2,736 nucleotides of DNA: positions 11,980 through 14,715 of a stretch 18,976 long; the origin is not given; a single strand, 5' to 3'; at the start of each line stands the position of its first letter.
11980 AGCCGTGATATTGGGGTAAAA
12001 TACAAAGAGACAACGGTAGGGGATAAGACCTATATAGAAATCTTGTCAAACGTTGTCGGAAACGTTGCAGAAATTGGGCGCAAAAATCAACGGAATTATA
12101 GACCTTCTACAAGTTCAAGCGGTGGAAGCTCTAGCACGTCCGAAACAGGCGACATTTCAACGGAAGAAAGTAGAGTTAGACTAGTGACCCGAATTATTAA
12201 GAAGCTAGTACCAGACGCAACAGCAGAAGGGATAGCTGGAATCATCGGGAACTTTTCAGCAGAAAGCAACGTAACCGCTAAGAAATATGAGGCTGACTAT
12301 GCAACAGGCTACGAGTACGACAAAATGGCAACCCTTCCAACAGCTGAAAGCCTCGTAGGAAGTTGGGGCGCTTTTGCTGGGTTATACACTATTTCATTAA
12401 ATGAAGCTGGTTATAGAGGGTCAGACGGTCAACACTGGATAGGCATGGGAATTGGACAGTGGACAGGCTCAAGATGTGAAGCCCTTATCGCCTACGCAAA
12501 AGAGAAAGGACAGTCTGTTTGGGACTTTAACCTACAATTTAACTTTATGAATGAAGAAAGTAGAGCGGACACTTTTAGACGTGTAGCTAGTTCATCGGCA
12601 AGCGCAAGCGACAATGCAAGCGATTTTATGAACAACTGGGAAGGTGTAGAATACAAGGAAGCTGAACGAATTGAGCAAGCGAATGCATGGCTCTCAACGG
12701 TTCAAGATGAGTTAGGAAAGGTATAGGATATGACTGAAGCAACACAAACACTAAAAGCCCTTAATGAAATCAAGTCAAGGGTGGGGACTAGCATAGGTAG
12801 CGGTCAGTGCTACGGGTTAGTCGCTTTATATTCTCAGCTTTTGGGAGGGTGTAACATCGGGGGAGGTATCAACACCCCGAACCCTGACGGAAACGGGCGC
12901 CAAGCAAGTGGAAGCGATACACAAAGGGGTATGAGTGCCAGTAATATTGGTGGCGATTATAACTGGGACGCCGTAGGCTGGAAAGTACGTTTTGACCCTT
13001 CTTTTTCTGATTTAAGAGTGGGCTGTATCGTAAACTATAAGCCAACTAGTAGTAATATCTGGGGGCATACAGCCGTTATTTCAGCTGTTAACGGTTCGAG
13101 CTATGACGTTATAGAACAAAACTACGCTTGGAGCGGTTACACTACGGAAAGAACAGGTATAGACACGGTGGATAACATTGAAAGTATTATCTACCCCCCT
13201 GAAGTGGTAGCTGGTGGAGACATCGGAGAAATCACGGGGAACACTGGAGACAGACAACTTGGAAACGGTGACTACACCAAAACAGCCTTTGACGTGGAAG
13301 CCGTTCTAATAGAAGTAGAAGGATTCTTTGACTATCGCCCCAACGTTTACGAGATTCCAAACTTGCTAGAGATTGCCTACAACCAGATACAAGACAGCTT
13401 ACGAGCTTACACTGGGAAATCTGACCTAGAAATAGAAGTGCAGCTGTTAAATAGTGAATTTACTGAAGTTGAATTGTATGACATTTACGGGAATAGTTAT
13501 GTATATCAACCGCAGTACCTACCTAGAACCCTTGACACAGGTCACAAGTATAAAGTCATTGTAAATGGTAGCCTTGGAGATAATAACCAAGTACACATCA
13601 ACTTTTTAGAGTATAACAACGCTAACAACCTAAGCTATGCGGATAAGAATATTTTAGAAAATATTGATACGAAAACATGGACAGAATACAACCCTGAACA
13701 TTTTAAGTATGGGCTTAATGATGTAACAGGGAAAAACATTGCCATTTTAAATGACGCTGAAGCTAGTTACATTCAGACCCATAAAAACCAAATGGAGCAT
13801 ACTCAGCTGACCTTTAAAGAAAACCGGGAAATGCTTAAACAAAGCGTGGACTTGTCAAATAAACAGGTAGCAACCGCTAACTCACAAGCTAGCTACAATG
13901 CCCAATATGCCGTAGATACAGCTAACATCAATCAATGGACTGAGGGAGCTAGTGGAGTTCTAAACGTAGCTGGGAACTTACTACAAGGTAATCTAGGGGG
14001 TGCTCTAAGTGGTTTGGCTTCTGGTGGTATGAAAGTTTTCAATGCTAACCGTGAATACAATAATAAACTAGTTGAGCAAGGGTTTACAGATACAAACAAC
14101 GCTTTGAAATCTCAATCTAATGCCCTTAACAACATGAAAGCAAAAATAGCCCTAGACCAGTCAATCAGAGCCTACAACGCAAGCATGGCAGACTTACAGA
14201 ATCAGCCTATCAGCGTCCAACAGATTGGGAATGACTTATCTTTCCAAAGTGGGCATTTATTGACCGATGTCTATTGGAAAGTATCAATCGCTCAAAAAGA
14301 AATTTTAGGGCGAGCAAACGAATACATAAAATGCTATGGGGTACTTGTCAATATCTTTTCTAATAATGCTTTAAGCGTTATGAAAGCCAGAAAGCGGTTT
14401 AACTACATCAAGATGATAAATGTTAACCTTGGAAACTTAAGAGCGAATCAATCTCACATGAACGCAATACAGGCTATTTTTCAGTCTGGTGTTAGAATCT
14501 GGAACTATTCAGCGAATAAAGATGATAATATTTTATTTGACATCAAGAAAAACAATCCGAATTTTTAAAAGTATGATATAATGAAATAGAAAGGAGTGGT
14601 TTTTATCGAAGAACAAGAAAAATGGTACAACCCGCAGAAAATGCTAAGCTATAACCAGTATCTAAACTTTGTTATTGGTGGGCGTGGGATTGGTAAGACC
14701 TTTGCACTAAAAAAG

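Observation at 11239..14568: phi29-gp9-type tail knob split into two same-frame ORFs by a single TAG, with a lysozyme-like domain and a CHAP domain inserted at the split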

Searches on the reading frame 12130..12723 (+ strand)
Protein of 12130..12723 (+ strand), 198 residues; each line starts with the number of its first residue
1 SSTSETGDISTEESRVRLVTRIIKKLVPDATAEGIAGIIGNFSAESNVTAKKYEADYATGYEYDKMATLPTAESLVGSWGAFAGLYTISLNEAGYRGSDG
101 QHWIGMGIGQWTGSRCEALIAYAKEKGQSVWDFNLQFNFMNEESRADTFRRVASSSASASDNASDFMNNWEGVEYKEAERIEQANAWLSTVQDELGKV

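Call 71: search_solved_structures(query=window:12130-12723:+, max_evalue=1, show_alignments=2)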
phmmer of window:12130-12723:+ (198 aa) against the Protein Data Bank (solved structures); distinct sequences matched with E-value up to 1: 0.

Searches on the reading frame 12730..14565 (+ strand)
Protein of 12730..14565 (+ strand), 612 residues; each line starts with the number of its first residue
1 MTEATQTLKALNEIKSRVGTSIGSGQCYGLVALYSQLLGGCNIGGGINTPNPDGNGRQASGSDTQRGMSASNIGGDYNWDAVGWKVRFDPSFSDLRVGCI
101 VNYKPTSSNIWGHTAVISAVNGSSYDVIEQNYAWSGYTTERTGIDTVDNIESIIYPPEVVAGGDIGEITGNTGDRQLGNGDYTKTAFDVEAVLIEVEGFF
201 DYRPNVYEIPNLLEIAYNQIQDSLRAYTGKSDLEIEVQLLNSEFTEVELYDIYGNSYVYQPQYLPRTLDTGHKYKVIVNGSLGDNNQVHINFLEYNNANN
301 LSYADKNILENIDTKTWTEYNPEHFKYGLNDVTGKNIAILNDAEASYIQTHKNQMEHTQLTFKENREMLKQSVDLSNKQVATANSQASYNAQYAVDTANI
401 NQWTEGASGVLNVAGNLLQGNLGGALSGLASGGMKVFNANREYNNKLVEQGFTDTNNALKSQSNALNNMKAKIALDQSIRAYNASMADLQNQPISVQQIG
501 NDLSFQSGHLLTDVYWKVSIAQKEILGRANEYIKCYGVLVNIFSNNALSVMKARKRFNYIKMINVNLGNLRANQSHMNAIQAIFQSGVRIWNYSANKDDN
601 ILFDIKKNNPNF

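Call 4: search_protein_families(library=pfam, proteins=[window:12730-14565:+], max_evalue=0.01)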
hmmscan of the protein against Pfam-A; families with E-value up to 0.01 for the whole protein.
window:12730-14565:+ (612 aa): 1 family
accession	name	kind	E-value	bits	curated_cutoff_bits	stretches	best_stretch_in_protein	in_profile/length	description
PF05257.22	CHAP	-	7.2e-08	33.3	26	1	25-131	9-81/81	CHAP domain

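Call 6: search_protein_families(library=phrogs, proteins=[window:12730-14565:+], max_evalue=0.001)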
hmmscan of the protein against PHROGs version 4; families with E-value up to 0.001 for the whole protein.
window:12730-14565:+ (612 aa): 3 families
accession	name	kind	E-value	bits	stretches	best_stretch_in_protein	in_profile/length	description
phrog_2248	-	tail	1.6e-94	318.7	1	6-610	86-589/590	tail protein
phrog_11857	-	unknown function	3e-26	93.1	1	9-158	503-654/655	-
phrog_35749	-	tail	5.5e-06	27.4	1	462-596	6-137/157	tail protein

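Call 11: search_solved_structures(query=window:12730-14565:+, max_evalue=1, show_alignments=3)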
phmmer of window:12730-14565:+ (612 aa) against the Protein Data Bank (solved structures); distinct sequences matched with E-value up to 1: 2.
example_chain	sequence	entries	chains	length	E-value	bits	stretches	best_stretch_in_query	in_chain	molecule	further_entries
5d74_A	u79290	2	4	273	3e-15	59.4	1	6-141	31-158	Putative phage lysin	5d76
8cy6_D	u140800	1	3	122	0.21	13.7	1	29-93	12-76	pan-sarbecovirus nanobody 2-65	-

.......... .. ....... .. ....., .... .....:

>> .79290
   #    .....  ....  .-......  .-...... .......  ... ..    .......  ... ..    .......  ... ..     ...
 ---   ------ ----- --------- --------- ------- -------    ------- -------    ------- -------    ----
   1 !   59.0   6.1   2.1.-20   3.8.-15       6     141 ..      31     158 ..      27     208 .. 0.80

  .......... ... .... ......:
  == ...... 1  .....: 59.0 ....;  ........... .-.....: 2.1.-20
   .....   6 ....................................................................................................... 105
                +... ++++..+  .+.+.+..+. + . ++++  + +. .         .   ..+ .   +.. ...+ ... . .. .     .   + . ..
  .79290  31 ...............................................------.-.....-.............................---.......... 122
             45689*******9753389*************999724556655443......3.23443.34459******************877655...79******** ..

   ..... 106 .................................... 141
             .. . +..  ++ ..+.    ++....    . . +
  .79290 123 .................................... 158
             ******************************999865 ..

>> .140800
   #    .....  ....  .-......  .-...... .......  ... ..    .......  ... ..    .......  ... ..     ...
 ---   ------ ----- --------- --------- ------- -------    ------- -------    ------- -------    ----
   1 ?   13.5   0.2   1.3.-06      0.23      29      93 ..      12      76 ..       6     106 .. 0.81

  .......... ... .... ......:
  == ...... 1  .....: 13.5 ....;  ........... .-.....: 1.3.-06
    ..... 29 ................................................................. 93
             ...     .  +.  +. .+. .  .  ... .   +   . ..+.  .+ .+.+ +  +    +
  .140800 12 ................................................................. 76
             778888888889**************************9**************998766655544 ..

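Call 21: find_related_loci(query=window:12730-14565:+, collection=viral_contigs, flank=4000)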
Query window:12730-14565:+ (612 aa) in viral_contigs; peptide patterns used: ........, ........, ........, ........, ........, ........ (x = any residue, [..] = any of these).
83 stretches matched a pattern; 77 encode a relative of the query (tblastn E <= 1e-3); 70 distinct loci.
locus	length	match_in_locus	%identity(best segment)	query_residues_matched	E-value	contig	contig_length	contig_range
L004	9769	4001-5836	99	1-612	0e+0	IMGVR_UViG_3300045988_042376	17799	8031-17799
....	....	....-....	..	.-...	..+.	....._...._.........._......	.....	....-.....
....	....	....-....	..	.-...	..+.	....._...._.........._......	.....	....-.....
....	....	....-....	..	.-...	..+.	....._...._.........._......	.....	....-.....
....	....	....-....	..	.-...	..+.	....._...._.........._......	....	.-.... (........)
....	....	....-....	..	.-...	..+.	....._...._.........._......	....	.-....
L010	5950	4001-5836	99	1-612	0e+0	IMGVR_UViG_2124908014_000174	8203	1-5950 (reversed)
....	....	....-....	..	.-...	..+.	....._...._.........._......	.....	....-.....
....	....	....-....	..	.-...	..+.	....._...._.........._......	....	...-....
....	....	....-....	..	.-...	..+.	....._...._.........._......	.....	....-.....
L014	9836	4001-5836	98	1-612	0e+0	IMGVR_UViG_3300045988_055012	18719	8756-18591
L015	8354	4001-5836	97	1-612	0e+0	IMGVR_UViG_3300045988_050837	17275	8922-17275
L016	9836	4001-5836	96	1-612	0e+0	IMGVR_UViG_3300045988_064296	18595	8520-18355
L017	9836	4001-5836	87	1-612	0e+0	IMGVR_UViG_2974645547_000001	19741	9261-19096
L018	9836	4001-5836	86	1-612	0e+0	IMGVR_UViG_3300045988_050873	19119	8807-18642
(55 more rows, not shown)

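Call 88: predict_structure(alignment_id=A4)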
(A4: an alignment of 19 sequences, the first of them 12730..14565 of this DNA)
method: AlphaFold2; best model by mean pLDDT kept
length: 612 residues; sequences in the alignment: 19
mean_pLDDT: 60.3   pTM: 0.36
mean pLDDT of the five models: 60.3, 59.4, 59.1, 56.4, 52.6
residues with pLDDT >= 90: 17; 70-90: 186; 50-70: 208; < 50: 201
segments of 3 or more residues with pLDDT < 50: 56-66, 166-202, 282-286, 298-353, 406-430, 481-502, 504-510, 555-557, 572-576, 593-612
pLDDT, mean of each block of 10 residues (from residue 1): 73 81 78 86 59 49 52 76 79 84 75 85 81 75 75 82 50 31 30 35 67 90 87 79 75 61 73 74 49 58 34 40 37 32 39 50 56 62 62 58 50 45 46 57 68 67 59 52 42 43 47 73 77 62 60 54 61 50 62 47 43 34
secondary structure, 60 per line:
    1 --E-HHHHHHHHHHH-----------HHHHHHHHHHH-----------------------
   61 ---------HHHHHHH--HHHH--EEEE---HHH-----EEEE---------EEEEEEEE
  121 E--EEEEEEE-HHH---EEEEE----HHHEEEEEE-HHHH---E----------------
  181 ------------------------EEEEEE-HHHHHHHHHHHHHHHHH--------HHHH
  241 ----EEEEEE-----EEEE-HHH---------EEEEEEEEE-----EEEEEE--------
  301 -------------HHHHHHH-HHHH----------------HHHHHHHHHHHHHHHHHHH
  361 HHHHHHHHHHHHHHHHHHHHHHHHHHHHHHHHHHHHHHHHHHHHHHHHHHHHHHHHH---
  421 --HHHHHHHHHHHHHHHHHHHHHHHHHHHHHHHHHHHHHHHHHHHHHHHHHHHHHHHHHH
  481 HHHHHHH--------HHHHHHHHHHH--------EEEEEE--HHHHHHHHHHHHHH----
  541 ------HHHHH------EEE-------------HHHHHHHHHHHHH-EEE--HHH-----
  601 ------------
elements in order: H5-15 H27-37 H70-76 H79-82 E85-88 E100-103 E113-121 E124-130 E138-142 E150-155 H157-160 E205-210 H212-228 H237-240 E245-250 E256-259 E273-281 E287-292 H314-320 H322-325 H342-417 H423-487 H496-506 E515-520 H523-536 H547-551 E558-560 H574-586 E588-590

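Call 91: fold_search(model_id=the predicted structure, library=pdb)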
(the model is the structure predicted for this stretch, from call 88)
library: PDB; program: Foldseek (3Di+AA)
matches with E <= 10: 193; with E <= 0.001: 9
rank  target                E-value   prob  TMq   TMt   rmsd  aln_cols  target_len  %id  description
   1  5d76_B                2.8e-10  1.00  0.20  0.52  16.1       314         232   18  The crystal structure of Ly7917 with the hydrolyzing product of MDP (released 2016-08-17)
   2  5d76_A                6.0e-10  1.00  0.21  0.54  15.4       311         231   18  The crystal structure of Ly7917 with the hydrolyzing product of MDP (released 2016-08-17)
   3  5d74_A                7.9e-10  1.00  0.21  0.52  15.6       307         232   18  The crystal structure of Ly7917 (released 2016-08-17)
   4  5d74_B                9.3e-10  1.00  0.21  0.53  15.4       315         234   17  The crystal structure of Ly7917 (released 2016-08-17)
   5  8xyf_A                1.7e-06  1.00  0.18  0.41  20.3       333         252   14  Crystal structure of Holo-PlyGRCS, a bacteriophage Endolysin in complex with Cold shock protein C (released 2025-01-01)
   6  6ist_C                2.9e-04  1.00  0.18  0.48   3.9       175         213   13  Crystal structure of a wild type endolysin LysIME-EF1 (released 2019-11-20)
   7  4olk_A                3.4e-04  1.00  0.18  0.60   6.5       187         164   17  The CHAP domain of LysGH15 (released 2014-05-28)
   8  4csh_A                5.9e-04  1.00  0.17  0.57   6.6       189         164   17  Native structure of the lytic CHAPK domain of the endolysin LysK from Staphylococcus aureus bacteriophage K (released 2014-08-06)
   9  4olk_B                6.6e-04  1.00  0.15  0.48  10.0       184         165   14  The CHAP domain of LysGH15 (released 2014-05-28)
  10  4ct3_E                1.3e-03  1.00  0.18  0.58   6.3       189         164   16  Methylmercury chloride derivative structure of the lytic CHAPK domain of the endolysin LysK from Staphylococcus aureus (released 2014-08-06)
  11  5t1q_C                5.6e-03  1.00  0.15  0.24   3.7       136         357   20  2.15 Angstrom Crystal Structure of N-acetylmuramoyl-L-alanine Amidase from Staphylococcus aureus. (released 2017-06-07)
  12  5fb5_B                5.6e-03  0.89  0.17  0.18  27.2       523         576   14  Crystal structure of the bacteriophage phi29 tail knob protein gp9 (released 2016-06-22)
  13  5t1q_D                6.6e-03  1.00  0.15  0.25   3.7       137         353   20  2.15 Angstrom Crystal Structure of N-acetylmuramoyl-L-alanine Amidase from Staphylococcus aureus. (released 2017-06-07)
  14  2vpm_A                1.1e-02  0.66  0.13  0.13  26.7       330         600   12  Trypanothione synthetase (released 2008-05-06)
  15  2vps                  1.2e-02  0.72  0.14  0.14  25.7       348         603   13  Structure Of The Bifunctional Leishmania Major Trypanothione Synthetase-Amidase (released 2008-05-06)
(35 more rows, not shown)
